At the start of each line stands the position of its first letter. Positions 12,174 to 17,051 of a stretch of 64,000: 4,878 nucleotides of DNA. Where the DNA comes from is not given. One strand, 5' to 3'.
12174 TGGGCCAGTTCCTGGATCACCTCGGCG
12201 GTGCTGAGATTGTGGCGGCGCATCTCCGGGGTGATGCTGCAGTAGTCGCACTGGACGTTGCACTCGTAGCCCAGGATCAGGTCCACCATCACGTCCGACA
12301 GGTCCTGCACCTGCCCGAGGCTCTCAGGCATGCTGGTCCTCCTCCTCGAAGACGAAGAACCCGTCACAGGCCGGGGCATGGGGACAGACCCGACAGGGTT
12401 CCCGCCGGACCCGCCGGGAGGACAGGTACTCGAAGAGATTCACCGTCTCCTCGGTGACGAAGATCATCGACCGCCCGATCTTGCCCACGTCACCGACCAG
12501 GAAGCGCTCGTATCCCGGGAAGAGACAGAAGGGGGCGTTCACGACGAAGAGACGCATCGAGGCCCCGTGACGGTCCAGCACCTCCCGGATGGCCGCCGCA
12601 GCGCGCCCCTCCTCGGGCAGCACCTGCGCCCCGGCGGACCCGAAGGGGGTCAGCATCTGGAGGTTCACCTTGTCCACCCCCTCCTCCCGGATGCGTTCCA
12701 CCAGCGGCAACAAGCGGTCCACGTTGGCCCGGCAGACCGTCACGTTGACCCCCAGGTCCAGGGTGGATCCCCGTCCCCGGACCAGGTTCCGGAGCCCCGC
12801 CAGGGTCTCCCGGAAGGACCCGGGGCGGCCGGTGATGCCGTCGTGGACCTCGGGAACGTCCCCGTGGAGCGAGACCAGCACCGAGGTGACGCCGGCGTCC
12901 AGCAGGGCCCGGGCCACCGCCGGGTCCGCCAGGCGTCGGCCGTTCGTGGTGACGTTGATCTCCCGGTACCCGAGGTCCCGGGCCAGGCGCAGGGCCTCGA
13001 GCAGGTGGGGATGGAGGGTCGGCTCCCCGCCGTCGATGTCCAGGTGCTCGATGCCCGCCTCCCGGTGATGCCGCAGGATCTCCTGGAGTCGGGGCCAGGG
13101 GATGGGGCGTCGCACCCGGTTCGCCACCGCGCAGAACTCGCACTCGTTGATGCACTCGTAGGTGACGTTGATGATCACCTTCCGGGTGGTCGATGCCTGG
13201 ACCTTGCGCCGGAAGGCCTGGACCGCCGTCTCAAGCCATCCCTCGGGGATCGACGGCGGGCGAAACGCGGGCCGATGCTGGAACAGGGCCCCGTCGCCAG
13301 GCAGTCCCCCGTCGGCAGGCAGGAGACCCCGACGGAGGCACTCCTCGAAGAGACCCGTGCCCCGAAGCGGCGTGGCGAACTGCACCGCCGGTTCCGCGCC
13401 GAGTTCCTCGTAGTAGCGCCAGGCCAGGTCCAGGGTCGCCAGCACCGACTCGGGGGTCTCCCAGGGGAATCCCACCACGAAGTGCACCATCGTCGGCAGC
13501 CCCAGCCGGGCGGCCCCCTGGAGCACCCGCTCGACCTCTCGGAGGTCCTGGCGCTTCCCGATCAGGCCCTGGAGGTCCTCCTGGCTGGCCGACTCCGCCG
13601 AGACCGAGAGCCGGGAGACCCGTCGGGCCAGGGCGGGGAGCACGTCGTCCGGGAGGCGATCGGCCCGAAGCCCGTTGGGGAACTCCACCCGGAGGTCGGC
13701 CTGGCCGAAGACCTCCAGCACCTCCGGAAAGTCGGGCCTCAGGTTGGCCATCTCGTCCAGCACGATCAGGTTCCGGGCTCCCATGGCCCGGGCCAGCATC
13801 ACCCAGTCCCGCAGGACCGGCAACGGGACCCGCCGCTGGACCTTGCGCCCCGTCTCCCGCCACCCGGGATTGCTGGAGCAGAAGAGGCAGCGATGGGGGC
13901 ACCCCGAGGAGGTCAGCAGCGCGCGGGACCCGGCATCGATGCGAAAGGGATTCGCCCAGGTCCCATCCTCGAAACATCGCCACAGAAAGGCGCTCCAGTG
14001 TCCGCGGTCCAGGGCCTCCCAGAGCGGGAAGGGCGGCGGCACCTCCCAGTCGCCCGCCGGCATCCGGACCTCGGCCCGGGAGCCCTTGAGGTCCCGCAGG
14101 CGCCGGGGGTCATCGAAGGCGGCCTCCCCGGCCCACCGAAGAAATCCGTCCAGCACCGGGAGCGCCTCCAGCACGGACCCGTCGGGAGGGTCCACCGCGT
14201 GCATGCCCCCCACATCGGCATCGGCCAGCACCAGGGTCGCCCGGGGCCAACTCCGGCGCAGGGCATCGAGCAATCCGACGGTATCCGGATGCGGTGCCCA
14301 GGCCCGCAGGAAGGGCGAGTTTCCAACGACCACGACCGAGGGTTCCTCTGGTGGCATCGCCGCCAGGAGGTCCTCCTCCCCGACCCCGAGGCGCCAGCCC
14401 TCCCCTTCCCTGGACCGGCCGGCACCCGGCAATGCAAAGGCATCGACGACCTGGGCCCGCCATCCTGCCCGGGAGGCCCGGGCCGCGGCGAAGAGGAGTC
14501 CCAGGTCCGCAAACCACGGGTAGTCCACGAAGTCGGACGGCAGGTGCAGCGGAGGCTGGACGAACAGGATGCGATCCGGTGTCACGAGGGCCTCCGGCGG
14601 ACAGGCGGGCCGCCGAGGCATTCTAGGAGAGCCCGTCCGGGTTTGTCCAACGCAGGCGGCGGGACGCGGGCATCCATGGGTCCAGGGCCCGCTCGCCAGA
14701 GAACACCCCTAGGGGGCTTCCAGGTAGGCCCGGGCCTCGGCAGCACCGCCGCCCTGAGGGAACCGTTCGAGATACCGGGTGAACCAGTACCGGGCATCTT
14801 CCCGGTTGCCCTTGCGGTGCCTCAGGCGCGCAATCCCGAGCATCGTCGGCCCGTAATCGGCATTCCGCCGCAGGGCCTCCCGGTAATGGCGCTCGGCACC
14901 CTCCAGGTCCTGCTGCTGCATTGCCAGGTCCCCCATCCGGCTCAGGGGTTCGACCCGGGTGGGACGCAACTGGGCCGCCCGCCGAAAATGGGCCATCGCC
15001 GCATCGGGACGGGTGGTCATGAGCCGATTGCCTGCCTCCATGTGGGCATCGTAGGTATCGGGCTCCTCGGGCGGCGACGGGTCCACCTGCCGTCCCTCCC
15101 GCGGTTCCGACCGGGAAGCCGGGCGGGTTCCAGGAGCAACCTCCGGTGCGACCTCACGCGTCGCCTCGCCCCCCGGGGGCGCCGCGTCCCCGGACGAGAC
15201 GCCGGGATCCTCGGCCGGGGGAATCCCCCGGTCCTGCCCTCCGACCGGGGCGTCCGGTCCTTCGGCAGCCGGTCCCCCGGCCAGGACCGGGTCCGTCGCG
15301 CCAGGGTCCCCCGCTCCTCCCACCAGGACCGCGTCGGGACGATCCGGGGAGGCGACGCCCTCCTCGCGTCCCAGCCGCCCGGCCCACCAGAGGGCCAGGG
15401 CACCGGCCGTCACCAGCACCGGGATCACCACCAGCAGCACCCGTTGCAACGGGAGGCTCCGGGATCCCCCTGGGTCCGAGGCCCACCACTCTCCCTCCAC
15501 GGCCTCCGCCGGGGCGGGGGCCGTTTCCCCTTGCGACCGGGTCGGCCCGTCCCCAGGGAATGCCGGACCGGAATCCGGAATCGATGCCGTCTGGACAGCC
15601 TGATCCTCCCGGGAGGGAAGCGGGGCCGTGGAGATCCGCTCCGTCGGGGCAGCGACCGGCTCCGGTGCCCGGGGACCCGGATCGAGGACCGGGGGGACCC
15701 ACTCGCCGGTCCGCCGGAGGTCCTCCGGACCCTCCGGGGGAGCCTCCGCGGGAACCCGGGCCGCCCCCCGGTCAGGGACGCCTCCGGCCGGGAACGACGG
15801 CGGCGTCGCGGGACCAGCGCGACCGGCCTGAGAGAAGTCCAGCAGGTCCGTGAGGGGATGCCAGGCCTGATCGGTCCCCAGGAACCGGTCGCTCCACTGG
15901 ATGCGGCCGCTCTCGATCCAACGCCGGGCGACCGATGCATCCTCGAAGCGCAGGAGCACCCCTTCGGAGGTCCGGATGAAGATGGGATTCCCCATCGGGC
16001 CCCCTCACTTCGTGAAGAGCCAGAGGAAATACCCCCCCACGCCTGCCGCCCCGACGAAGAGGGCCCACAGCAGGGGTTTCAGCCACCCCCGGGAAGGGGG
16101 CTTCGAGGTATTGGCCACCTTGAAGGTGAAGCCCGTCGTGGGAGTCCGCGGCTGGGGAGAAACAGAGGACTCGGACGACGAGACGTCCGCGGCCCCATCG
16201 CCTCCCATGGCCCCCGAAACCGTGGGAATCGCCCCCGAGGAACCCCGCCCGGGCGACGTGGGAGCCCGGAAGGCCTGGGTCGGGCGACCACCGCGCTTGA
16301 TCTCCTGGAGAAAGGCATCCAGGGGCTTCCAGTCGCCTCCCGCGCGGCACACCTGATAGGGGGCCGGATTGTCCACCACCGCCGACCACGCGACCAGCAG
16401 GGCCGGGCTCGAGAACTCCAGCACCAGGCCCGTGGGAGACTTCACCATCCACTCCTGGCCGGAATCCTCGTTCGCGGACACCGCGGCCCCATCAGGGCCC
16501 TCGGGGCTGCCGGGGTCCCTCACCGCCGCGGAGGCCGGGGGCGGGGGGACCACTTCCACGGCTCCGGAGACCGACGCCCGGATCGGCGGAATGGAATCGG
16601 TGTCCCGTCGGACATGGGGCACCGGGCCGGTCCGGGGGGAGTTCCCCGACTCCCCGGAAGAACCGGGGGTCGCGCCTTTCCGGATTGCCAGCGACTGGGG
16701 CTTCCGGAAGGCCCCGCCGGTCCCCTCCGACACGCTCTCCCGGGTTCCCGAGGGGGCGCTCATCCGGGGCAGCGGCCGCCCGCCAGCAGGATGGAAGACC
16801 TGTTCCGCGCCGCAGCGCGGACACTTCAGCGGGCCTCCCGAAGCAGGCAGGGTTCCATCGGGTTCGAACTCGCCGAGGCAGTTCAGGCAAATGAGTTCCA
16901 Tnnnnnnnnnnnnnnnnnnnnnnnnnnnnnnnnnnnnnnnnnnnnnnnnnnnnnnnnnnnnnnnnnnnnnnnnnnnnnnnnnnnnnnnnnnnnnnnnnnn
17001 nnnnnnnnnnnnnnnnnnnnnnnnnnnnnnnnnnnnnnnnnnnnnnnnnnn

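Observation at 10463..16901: Operon with three radical-SAM domains, a Cys-cluster methyltransferase and two DUF4339/GYF-like proteins, a candidate undescribed maturation system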

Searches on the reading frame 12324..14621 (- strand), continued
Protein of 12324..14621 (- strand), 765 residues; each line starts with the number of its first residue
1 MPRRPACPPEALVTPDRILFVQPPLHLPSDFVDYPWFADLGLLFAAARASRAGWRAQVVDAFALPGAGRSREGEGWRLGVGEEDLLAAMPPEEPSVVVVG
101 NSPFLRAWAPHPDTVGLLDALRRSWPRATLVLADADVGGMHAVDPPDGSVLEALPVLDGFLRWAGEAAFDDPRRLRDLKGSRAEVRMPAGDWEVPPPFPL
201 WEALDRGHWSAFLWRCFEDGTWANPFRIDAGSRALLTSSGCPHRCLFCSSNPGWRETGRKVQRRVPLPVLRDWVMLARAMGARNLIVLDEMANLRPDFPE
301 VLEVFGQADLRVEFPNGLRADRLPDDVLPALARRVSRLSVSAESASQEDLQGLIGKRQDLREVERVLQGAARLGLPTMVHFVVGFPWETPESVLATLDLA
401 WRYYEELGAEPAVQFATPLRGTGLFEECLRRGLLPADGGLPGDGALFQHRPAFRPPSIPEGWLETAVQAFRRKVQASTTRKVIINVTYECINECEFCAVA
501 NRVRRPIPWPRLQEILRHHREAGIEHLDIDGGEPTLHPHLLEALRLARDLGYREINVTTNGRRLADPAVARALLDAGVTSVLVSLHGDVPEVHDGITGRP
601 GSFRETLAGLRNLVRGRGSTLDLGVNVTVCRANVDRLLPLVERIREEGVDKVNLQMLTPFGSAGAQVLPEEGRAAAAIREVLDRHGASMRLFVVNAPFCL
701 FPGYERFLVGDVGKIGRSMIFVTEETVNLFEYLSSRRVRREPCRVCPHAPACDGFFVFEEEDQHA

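Call 77: search_protein_families(library=pfam, proteins=[L037:2-910:+, L037:932-1795:+, L037:1796-3652:+, L037:3408-4997:+, L037:4998-7997:+, L037:7998-9866:+, L037:13227-15200:-, L037:16965-18461:+], max_evalue=0.0001)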
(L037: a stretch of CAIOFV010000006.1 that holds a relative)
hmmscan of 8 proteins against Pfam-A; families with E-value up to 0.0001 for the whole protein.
L037:2-910:+ (302 aa): 0 families

L037:932-1795:+ (287 aa): 6 families
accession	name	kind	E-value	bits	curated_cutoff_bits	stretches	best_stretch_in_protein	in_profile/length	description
PF00142.24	Fer4_NifH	-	9.7e-81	271.6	25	1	17-283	2-266/271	4Fe-4S iron sulfur cluster binding proteins, NifH/frxC family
PF01656.29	CbiA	-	1.7e-10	41.4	25.4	1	19-237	3-123/125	CobQ/CobB/MinD/ParA nucleotide binding domain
PF13614.12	AAA_31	-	4.6e-08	33.7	27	1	16-77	2-65/177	AAA domain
PF10609.15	ParA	-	6.2e-08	32.8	27.1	0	19-64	7-53/246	NUBPL iron-transfer P-loop NTPase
PF02374.21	ArsA_ATPase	-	5.2e-06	26.3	24.3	1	15-56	1-42/305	Anion-transporting ATPase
PF13481.12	AAA_25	-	3.6e-05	23.9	27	1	14-53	32-83/195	AAA domain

L037:1796-3652:+ (618 aa): 1 family
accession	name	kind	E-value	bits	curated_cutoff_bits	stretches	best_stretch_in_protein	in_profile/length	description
PF00148.24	Oxidored_nitro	-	1.2e-27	97.3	28.6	1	226-547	41-348/399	Nitrogenase component 1 type Oxidoreductase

L037:3408-4997:+ (529 aa): 1 family
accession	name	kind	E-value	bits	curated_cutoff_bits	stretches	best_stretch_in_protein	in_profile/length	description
PF00148.24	Oxidored_nitro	-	6.7e-42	144.2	28.6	1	106-515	3-398/399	Nitrogenase component 1 type Oxidoreductase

L037:4998-7997:+ (999 aa): 1 family
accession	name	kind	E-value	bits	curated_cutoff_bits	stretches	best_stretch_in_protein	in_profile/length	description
PF04055.27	Radical_SAM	-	2.8e-28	99.6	29.5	2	166-308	2-151/166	Radical SAM superfamily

L037:7998-9866:+ (622 aa): 1 family
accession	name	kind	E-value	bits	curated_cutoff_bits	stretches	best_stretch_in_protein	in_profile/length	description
PF02310.24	B12-binding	-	1.1e-06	28.9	32.1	1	69-143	45-120/121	B12 binding domain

L037:13227-15200:- (657 aa): 2 families
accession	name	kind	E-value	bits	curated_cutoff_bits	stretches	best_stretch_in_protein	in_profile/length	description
PF02310.24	B12-binding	-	3.5e-13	49.9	32.1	1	120-197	41-120/121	B12 binding domain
PF04055.27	Radical_SAM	-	3.9e-10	40.6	29.5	1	257-381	3-128/166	Radical SAM superfamily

L037:16965-18461:+ (498 aa): 1 family
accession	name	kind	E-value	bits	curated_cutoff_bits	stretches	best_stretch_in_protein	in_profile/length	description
PF02321.23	OEP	-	5.5e-23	82.2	22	2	307-480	4-187/187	Outer membrane efflux protein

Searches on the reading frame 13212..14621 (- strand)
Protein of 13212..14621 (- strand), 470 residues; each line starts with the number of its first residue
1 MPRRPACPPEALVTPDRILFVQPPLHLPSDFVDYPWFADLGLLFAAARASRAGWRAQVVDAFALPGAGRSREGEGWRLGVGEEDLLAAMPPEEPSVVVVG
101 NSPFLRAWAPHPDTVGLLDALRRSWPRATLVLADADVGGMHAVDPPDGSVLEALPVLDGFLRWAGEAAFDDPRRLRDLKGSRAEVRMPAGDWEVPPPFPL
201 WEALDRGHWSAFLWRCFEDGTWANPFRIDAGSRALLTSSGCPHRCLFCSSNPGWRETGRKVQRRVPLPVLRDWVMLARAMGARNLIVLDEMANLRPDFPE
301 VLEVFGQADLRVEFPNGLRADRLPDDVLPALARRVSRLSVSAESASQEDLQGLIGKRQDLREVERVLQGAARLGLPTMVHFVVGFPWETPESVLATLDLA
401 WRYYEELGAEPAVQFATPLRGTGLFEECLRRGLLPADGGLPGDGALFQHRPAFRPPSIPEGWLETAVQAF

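Call 35: search_protein_families(library=pfam, proteins=[window:13212-14621:-], max_evalue=5)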
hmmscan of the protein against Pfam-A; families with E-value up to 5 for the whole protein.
window:13212-14621:- (470 aa): 1 family
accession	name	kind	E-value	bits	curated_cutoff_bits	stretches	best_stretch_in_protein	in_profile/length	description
PF04055.27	Radical_SAM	-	7.7e-16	59.1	29.5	1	237-400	3-166/166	Radical SAM superfamily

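Call 69: search_protein_families(library=ncbifam, proteins=[window:13212-14621:-], max_evalue=0.01)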
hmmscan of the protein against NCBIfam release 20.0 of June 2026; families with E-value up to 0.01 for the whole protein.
window:13212-14621:- (470 aa): 16 families
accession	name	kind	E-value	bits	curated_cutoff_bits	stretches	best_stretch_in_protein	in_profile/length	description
TIGR04072.2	rSAM_ladder_B12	equivalog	8.8e-10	37.8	360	1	233-398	181-344/443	lipid biosynthesis B12-binding/radical SAM protein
NF038361.1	rSAM_Sden_1168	equivalog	2.3e-09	36.4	575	1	16-445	63-490/560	Sden_1168 family B12-binding radical SAM P-methyltransferase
NF050148.1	rSAM_ApyD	equivalog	8.7e-09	34.3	750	1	239-427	206-392/645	RiPP biosynthesis radical SAM protein ApyD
TIGR04013.1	B12_SAM_MJ_1487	hypoth_equivalog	1.2e-08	34.2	251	1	314-426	243-355/382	TIGR04013 family B12-binding domain/radical SAM domain-containing protein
TIGR02026.1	BchE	equivalog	3.5e-08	32.7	481.35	1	238-428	200-387/497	magnesium-protoporphyrin IX monomethyl ester anaerobic oxidative cyclase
TIGR03471.1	HpnJ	equivalog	2.7e-07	29.9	577.6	1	234-438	199-397/472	hopanoid biosynthesis associated radical SAM protein HpnJ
NF033070.1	rSAM_AprD4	equivalog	5.8e-07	28.8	500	1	234-434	198-396/456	AprD4 family radical SAM diol-dehydratase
TIGR04479.1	bcpD_PhpK_rSAM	subfamily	1.5e-06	26.9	600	1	236-399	245-405/504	PhpK family radical SAM P-methyltransferase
TIGR04190.1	B12_SAM_Ta0216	equivalog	4.6e-06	25.5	500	1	233-407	220-398/554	TIGR04190 family B12-binding domain/radical SAM domain protein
TIGR04385.1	B12_rSAM_cofa1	equivalog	8.2e-06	25.3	450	1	237-405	200-366/438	B12 lower ligand biosynthesis radical SAM protein BzaD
TIGR04014.1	B12_SAM_MJ_0865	equivalog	0.00051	18.9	360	1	237-428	165-358/434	methyl-coenzyme M reductase glutamine C-methyltransferase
NF006064.0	PRK08207.2-2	equivalog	0.00061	18.9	504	1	333-403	259-328/465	coproporphyrinogen III oxidase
TIGR04428.1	B12_rSAM_trp_MT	equivalog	0.0021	16.5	500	0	359-398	354-393/558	tryptophan 2-C-methyltransferase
TIGR01212.1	TIGR01212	equivalog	0.0026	16.9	180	1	315-398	113-200/302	tRNA modification radical SAM protein MnmL/YtqA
TIGR04295.1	B12_rSAM_oligo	hypoth_equivalog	0.0031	16.3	400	1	235-334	203-292/422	TIGR04295 family B12-binding domain-containing radical SAM protein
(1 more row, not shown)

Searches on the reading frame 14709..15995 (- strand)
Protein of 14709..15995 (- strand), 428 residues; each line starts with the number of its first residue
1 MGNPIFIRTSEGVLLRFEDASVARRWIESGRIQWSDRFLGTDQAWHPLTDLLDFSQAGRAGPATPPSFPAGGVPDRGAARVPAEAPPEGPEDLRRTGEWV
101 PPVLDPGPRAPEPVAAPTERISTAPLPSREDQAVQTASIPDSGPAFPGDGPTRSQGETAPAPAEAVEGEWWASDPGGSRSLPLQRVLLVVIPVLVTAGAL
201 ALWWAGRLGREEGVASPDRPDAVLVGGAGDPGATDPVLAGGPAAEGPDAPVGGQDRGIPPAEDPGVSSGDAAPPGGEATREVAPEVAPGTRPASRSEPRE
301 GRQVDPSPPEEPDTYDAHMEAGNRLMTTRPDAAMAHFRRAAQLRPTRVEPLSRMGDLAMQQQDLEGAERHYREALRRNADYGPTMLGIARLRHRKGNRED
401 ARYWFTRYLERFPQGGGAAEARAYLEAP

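Call 8: search_protein_families(library=pfam, proteins=[window:14709-15995:-], max_evalue=0.1)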
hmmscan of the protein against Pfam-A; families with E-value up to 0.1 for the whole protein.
window:14709-15995:- (428 aa): 10 families
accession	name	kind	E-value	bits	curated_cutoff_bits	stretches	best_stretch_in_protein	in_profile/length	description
PF07719.23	TPR_2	-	2.8e-10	39.9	27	1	349-378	2-31/34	Tetratricopeptide repeat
PF14559.12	TPR_19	-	1.7e-08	35.1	25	2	358-414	1-57/68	Tetratricopeptide repeat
PF13432.12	TPR_16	-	5.2e-07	30.4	32.7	1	354-415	3-64/65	Tetratricopeptide repeat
PF00515.34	TPR_1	-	1.3e-06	28.4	27.8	1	351-380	4-33/34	Tetratricopeptide repeat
PF13424.12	TPR_12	-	1.4e-05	25.7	30.1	1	351-413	6-76/77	Tetratricopeptide repeat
PF13428.12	TPR_14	-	0.00015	22.5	23.5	0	353-390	6-43/44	Tetratricopeptide repeat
PF13181.12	TPR_8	-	0.0004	20.8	25.7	0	353-380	6-33/34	Tetratricopeptide repeat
PF25064.1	ARM_TT21_5th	-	0.0029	18.3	27.8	1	354-406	7-59/117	TT21 fifth ARM repeats domain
PF13414.12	TPR_11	-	0.0045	17.1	26.8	0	355-380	1-26/42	TPR repeat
PF24575.1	TPR_Slam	-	0.068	14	35.2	0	356-402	55-101/104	Surface lipoprotein assembly modifier, N-terminal TPR repeats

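Call 9: search_protein_families(library=ncbifam, proteins=[window:14709-15995:-], max_evalue=0.1)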
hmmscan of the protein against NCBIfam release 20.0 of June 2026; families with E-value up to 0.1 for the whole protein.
window:14709-15995:- (428 aa): 10 families
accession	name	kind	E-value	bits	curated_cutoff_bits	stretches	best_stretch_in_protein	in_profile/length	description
TIGR02521.1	type_IV_pilW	equivalog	1e-08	35.1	154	1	329-414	114-201/234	type IV pilus biogenesis/stability protein PilW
TIGR02917.1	PEP_TPR_lipo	equivalog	8.9e-07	27.2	312.2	1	321-411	472-562/899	XrtA/PEP-CTERM system TPR-repeat protein PrsT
NF008757.0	PRK11788.1-5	equivalog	1.2e-05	24.7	363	1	322-410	188-277/388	lipopolysaccharide assembly protein LapB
NF008520.0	PRK11447.1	equivalog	9.8e-05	20.3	858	1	320-396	357-433/1157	cellulose synthase complex outer membrane protein BcsC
NF033920.0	C39_PA2778_fam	equivalog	0.00027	20.4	150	1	359-416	167-224/255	PA2778 family cysteine peptidase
NF033762.1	social_mot_Tgl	equivalog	0.00046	19.6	225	1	311-376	61-128/252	social motility TPR repeat lipoprotein Tgl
NF033758.1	gliding_GltE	equivalog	0.0015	17.6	225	1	329-384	237-292/411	adventurous gliding motility TPR repeat lipoprotein GltE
TIGR02795.1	tol_pal_ybgF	equivalog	0.0087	16.6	90.1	1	354-423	45-117/119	tol-pal system protein YbgF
NF008755.0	PRK11788.1-3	equivalog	0.042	13.2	430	1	321-414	187-281/388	lipopolysaccharide assembly protein LapB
NF008756.0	PRK11788.1-4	equivalog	0.086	11.9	474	0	331-409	197-272/389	lipopolysaccharide assembly protein LapB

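Call 30: search_protein_families(library=padloc, proteins=[window:14709-15995:-], max_evalue=0.01)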
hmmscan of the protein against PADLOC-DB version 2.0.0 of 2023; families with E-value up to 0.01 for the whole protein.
window:14709-15995:- (428 aa): 0 families

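Call 35: search_protein_families(library=pfam, proteins=[window:14709-15995:-], max_evalue=5)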
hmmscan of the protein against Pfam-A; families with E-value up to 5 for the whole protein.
window:14709-15995:- (428 aa): 12 families
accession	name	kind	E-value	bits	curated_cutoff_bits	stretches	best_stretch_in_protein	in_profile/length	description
PF07719.23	TPR_2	-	2.8e-10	39.9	27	2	349-378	2-31/34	Tetratricopeptide repeat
PF14559.12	TPR_19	-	1.7e-08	35.1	25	2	358-414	1-57/68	Tetratricopeptide repeat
PF13432.12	TPR_16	-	5.2e-07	30.4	32.7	1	354-415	3-64/65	Tetratricopeptide repeat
PF00515.34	TPR_1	-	1.3e-06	28.4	27.8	1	351-380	4-33/34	Tetratricopeptide repeat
PF13424.12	TPR_12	-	1.4e-05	25.7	30.1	1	351-413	6-76/77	Tetratricopeptide repeat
PF13428.12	TPR_14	-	0.00015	22.5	23.5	2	353-390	6-43/44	Tetratricopeptide repeat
PF13181.12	TPR_8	-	0.0004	20.8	25.7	1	353-380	6-33/34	Tetratricopeptide repeat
PF25064.1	ARM_TT21_5th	-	0.0029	18.3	27.8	1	354-406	7-59/117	TT21 fifth ARM repeats domain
PF13414.12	TPR_11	-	0.0045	17.1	26.8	2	355-380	1-26/42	TPR repeat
PF24575.1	TPR_Slam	-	0.068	14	35.2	1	356-402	55-101/104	Surface lipoprotein assembly modifier, N-terminal TPR repeats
PF13176.12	TPR_7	-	0.62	10.7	27.9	0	351-377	2-30/36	Tetratricopeptide repeat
PF13174.12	TPR_6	-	0.71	11.1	26.3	0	385-414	3-32/33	Tetratricopeptide repeat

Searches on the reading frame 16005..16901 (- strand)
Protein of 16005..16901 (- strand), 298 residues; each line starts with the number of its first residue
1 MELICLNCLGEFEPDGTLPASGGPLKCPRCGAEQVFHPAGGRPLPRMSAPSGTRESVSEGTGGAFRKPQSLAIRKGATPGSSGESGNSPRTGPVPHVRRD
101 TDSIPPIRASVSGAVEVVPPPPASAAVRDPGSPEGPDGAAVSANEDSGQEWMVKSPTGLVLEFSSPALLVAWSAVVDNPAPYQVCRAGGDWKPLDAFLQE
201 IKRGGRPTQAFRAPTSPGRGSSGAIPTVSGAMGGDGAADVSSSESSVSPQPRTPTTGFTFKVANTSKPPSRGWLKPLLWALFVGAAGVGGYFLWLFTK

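Call 8: search_protein_families(library=pfam, proteins=[window:16005-16901:-], max_evalue=0.1)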
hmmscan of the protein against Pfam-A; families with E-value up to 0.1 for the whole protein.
window:16005-16901:- (298 aa): 2 families
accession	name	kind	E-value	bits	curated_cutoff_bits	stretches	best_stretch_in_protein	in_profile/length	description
PF13717.11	Zn_ribbon_4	-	0.0064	16.8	30.3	1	1-32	1-33/36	zinc-ribbon domain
PF23165.1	zf-C2H2_FBX41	-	0.099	12.6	24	0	24-37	2-15/30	F-box only protein 41 C2H2 zinc finger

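Call 9: search_protein_families(library=ncbifam, proteins=[window:16005-16901:-], max_evalue=0.1)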
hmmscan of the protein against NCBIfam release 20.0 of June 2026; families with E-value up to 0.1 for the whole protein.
window:16005-16901:- (298 aa): 0 families

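Call 30: search_protein_families(library=padloc, proteins=[window:16005-16901:-], max_evalue=0.01)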
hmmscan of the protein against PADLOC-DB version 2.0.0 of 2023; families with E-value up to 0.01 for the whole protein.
window:16005-16901:- (298 aa): 0 families

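Call 35: search_protein_families(library=pfam, proteins=[window:16005-16901:-], max_evalue=5)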
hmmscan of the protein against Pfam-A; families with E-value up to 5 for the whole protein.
window:16005-16901:- (298 aa): 4 families
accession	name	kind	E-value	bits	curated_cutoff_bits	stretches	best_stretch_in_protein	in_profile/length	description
PF13717.11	Zn_ribbon_4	-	0.0064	16.8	30.3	1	1-32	1-33/36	zinc-ribbon domain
PF23165.1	zf-C2H2_FBX41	-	0.099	12.6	24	1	24-37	2-15/30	F-box only protein 41 C2H2 zinc finger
PF15777.11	Anti-TRAP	-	0.11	13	32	1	2-43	10-49/59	Tryptophan RNA-binding attenuator protein inhibitory protein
PF09723.15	Zn_ribbon_8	-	0.3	11.6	34.4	1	5-34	8-36/41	Zinc ribbon domain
